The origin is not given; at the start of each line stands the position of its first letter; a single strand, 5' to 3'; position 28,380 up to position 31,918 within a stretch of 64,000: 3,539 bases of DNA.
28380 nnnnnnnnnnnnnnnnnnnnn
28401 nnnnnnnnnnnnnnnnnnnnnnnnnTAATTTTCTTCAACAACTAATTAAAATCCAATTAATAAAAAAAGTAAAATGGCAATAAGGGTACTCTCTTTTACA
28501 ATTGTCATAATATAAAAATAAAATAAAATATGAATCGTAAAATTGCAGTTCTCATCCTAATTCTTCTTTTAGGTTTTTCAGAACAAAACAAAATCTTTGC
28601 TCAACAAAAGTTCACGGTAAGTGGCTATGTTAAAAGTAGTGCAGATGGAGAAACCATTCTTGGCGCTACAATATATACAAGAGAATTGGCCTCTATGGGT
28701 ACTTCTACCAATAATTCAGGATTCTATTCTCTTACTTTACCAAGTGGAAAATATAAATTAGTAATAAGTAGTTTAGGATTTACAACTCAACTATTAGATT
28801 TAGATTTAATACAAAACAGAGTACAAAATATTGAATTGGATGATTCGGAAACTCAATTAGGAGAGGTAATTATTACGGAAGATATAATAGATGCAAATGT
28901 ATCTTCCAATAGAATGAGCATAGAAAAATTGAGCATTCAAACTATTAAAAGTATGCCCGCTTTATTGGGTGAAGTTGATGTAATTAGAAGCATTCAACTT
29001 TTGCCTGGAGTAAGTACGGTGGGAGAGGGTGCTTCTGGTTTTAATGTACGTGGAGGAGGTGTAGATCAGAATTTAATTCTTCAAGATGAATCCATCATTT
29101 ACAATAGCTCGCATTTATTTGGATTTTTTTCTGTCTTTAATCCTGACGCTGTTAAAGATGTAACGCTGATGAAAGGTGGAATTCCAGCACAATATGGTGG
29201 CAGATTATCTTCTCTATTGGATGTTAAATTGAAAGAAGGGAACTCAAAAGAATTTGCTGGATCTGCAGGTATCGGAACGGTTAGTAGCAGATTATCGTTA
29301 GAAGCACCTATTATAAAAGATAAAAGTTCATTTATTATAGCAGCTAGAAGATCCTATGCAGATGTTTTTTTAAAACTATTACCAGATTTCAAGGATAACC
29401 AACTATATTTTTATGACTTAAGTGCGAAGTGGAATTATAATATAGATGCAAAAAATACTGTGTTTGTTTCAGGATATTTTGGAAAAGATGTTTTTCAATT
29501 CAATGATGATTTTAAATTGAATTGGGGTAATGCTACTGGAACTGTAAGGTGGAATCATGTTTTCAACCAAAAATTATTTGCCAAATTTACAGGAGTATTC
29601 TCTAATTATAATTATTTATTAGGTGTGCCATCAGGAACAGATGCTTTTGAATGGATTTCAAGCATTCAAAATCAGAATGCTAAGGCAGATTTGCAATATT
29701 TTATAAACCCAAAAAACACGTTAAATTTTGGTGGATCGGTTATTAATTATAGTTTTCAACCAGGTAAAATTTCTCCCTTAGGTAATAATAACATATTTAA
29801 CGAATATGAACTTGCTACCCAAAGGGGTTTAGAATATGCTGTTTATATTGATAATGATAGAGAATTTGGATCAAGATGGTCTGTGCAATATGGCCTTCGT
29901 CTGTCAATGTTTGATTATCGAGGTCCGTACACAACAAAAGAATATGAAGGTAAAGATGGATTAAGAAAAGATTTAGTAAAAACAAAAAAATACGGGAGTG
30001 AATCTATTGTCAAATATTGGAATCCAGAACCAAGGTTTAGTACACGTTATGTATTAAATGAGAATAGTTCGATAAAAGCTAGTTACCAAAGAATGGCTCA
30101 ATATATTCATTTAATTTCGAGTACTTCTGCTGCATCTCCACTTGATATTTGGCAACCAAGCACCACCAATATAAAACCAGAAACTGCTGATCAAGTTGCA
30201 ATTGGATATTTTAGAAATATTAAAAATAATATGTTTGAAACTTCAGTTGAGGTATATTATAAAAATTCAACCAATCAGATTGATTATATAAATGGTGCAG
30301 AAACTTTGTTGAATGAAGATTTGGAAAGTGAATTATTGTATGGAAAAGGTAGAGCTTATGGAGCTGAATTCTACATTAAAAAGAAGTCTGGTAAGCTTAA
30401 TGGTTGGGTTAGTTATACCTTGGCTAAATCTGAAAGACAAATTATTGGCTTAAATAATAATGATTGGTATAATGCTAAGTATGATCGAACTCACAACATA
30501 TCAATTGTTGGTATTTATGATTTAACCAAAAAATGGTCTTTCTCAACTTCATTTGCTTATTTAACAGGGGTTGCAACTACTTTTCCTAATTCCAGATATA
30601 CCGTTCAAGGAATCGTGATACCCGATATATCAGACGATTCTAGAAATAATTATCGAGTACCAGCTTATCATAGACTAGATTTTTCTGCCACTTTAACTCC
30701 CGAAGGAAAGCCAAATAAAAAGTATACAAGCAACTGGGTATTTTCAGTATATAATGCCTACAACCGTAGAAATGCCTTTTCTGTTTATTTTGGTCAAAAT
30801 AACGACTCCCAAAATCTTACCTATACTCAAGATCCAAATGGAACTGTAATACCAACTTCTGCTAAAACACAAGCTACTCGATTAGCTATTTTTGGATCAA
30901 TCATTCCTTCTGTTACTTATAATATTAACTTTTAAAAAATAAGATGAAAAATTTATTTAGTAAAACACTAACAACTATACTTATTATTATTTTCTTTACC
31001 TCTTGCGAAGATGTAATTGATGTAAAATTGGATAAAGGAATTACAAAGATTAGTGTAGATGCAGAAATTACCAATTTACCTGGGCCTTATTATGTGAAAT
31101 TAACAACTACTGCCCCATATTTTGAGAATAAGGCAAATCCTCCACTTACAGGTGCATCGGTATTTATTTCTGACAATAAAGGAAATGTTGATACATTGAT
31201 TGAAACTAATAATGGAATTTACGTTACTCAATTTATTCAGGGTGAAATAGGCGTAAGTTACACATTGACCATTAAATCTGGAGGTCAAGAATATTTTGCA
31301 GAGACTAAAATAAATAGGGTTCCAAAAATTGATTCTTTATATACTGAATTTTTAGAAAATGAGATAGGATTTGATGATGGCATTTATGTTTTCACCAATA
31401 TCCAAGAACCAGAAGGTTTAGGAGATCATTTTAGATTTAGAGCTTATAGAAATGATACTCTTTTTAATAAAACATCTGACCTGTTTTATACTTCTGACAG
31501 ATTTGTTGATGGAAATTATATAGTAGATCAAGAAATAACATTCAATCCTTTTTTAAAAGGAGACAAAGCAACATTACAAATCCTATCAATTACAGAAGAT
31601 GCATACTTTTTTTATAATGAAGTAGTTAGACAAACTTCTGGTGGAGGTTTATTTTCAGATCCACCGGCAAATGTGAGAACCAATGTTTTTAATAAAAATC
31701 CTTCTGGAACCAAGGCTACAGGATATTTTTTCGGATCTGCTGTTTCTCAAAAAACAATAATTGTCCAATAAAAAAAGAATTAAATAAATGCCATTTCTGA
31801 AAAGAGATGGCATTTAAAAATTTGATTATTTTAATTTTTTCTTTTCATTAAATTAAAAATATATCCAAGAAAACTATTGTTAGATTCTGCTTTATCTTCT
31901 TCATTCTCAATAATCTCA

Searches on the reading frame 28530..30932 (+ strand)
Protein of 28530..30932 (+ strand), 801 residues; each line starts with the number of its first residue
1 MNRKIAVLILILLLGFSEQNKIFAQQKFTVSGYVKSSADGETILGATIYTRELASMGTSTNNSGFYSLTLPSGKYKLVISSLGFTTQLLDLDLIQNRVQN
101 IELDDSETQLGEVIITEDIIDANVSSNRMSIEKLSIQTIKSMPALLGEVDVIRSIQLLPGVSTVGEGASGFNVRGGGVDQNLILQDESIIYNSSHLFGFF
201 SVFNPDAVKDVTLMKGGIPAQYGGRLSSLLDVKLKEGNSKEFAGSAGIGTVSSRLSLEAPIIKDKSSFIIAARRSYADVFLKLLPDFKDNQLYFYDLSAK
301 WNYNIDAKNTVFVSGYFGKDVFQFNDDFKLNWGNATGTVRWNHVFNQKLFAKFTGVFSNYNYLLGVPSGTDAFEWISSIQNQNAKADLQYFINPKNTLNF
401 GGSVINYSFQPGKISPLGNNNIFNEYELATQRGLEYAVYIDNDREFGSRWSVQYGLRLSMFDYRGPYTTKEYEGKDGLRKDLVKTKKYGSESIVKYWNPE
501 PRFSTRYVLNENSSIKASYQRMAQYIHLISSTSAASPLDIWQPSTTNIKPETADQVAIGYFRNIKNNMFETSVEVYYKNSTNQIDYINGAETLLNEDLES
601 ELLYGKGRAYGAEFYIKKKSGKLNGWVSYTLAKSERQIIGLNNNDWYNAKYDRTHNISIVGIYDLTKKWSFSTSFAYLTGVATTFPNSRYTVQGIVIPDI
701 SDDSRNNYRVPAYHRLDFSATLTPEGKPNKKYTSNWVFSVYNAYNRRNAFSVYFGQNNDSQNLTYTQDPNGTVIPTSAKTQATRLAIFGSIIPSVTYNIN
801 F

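Call 23: search_protein_families(library=pfam, proteins=[window:28530-30932:+], max_evalue=0.1)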
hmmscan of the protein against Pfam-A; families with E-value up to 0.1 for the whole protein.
window:28530-30932:+ (801 aa): 4 families
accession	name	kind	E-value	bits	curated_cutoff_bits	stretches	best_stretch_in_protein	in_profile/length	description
PF13715.12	CarbopepD_reg_2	-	2.1e-14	53.7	32.2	1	30-115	1-88/88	CarboxypepD_reg-like domain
PF13620.12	CarboxypepD_reg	-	3e-10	40.7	32.3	1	29-103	1-81/82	Carboxypeptidase regulatory-like domain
PF07715.20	Plug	-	5.6e-08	33.7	23.9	1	147-224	21-101/107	TonB-dependent Receptor Plug Domain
PF18539.7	DUF5625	-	0.046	14.4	26.9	0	17-82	50-114/131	Domain of unknown function (DUF5625)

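Call 24: find_related_loci(query=window:28530-30932:+, collection=genome_contigs, flank=7000)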
Query window:28530-30932:+ (801 aa) in genome_contigs; peptide patterns used: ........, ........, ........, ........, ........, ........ (x = any residue, [..] = any of these).
499 stretches matched a pattern; 402 encode a relative of the query (tblastn E <= 1e-3); the best 80 are kept; 80 distinct loci.
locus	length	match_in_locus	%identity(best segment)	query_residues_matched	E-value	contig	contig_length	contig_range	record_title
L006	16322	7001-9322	52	24-801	0e+0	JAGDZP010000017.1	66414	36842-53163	MAG: Cyclobacteriaceae bacterium isolate FR12bac7 FR12DL_contig_1689, whole genome shotgun sequence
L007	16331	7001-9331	52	21-801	0e+0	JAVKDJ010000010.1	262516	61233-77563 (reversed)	MAG: Cyclobacteriaceae bacterium isolate F3-SA18-10 k141_85856, whole genome shotgun sequence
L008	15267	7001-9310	50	23-801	0e+0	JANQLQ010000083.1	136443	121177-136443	MAG: Fulvivirga sp. isolate PL25a_bin.63 k99_1274135, whole genome shotgun sequence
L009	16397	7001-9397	51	1-801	0e+0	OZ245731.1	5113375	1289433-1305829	MAG: Cyclobacteriaceae bacterium isolate c04440b6-e4cc-4667-afd6-d848bae0ad66 genome assembly, chromosome: 1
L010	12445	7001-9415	49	4-801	0e+0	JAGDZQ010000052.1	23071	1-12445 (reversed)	MAG: Cyclobacteriaceae bacterium isolate FR12bac4 FR12DL_contig_7930, whole genome shotgun sequence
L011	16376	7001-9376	49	1-801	0e+0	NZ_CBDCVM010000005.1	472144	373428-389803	MAG: Reichenbachiella sp. isolate 0aae0929-32bb-426d-91f0-afec398d2a93 contig_5, whole genome shotgun sequence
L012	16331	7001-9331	50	22-801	0e+0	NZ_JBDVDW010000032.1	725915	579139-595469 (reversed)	MAG: Reichenbachiella sp. isolate CB.54.F.C2_137_011 CB_54_F_C2_137_011_000000000032, whole genome shotgun sequence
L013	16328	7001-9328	50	23-801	0e+0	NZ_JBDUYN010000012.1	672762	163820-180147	MAG: Reichenbachiella sp. isolate CB.61.F.B1_116_15 CB_61_F_B1_116_15_000000000012, whole genome shotgun sequence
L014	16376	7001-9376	49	1-801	0e+0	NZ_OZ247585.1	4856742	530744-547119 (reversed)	MAG: Reichenbachiella sp. isolate eb5c5201-2828-4ab5-bcd7-5c3e20512ac5 chromosome 1, complete sequence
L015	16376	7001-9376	47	1-801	0e+0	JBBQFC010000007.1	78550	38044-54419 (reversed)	MAG: Flavobacteriales bacterium isolate Co_metawrap_1054 Cmw_1054_k141_6097246_length_78550_cov_58.0000, whole genome sh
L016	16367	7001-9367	50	8-801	0e+0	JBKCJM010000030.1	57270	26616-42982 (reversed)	MAG: Cyclobacteriaceae bacterium isolate samp_506_metabat2_24 samp_506_599722, whole genome shotgun sequence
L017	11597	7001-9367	50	9-801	0e+0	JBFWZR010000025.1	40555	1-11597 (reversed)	MAG: Cyclobacteriaceae bacterium isolate CA_2019_TPBS_192 NODE_5526_length_40555_cov_4.564980_TPBS, whole genome shotgun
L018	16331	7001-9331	49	21-801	0e+0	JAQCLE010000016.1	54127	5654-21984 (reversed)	MAG: Bacteroidetes bacterium isolate casp40-mb.97 NODE_1360_length_54127_cov_0.104890, whole genome shotgun sequence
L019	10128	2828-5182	50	22-801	0e+0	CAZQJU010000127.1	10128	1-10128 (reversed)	MAG TPA_asm: uncultured Roseivirgaceae bacterium isolate SRP135972_co1_74 genome assembly, contig: NODE_9029_length_1012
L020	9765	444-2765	49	24-801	0e+0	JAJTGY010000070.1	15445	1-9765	MAG: Flammeovirgaceae bacterium isolate 42896_E20 Sample_42896_scaffold_557, whole genome shotgun sequence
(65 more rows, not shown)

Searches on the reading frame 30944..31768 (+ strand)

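Call 23: search_protein_families(library=pfam, proteins=[window:30944-31768:+], max_evalue=0.1)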
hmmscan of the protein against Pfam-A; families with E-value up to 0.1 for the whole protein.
window:30944-31768:+ (275 aa): 2 families
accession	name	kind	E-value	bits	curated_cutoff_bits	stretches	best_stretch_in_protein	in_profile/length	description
PF14054.11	DUF4249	-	1.6e-29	103.8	28.5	1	23-270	2-268/269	Domain of unknown function (DUF4249)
PF09134.16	Invasin_D3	-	0.022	15.7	33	1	63-124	31-94/98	Invasin, domain 3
